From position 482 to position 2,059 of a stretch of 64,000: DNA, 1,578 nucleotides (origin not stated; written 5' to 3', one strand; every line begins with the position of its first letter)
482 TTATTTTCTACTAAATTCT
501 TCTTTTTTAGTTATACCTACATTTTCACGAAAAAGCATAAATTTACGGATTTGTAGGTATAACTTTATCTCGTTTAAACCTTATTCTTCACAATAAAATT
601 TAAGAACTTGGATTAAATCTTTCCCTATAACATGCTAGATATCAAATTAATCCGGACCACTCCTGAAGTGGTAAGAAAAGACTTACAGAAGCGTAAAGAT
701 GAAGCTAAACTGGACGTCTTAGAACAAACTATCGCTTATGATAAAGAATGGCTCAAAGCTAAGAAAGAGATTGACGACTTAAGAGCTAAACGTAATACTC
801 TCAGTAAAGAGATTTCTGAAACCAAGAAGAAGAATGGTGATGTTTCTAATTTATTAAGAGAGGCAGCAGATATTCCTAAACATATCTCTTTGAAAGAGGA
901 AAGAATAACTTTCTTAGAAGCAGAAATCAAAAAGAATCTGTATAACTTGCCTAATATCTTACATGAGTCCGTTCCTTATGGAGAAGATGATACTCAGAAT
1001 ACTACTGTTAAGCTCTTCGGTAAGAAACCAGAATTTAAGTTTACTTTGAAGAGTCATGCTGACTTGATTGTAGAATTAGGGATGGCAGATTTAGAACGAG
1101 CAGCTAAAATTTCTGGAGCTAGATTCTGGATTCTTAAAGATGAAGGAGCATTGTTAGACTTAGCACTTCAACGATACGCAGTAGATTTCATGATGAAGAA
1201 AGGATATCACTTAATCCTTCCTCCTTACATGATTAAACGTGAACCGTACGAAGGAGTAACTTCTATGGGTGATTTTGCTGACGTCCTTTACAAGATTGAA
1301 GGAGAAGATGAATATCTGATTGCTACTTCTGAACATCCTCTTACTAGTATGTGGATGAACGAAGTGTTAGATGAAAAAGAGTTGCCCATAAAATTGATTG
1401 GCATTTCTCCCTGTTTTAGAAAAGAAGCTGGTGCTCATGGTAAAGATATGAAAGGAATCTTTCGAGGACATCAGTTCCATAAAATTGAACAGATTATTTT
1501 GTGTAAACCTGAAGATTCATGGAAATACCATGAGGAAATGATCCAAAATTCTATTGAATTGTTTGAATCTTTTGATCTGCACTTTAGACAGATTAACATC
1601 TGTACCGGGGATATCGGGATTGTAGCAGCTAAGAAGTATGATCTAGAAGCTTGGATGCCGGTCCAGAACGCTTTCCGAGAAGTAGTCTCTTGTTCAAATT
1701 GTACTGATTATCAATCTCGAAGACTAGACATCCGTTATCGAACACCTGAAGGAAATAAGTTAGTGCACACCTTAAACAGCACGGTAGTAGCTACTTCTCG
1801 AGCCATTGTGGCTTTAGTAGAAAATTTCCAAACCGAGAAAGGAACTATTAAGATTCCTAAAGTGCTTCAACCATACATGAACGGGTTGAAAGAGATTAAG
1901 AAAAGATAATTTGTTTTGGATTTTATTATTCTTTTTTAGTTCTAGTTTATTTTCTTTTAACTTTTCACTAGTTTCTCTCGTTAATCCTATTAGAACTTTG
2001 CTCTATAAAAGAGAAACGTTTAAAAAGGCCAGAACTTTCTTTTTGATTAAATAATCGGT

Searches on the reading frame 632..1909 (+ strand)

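Call 72: search_protein_families(library=pfam, proteins=[window:632-1909:+], max_evalue=0.00001)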
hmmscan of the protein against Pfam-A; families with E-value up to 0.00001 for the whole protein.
window:632-1909:+ (425 aa): 2 families
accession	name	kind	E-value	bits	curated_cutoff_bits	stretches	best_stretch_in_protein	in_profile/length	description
PF00587.30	tRNA-synt_2b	-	6e-42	144.2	29.3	1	224-399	8-179/179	tRNA synthetase class II core domain (G, H, P, S and T)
PF02403.27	Seryl_tRNA_N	-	4.5e-22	78.8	28.2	1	1-109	1-107/108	Seryl-tRNA synthetase N-terminal domain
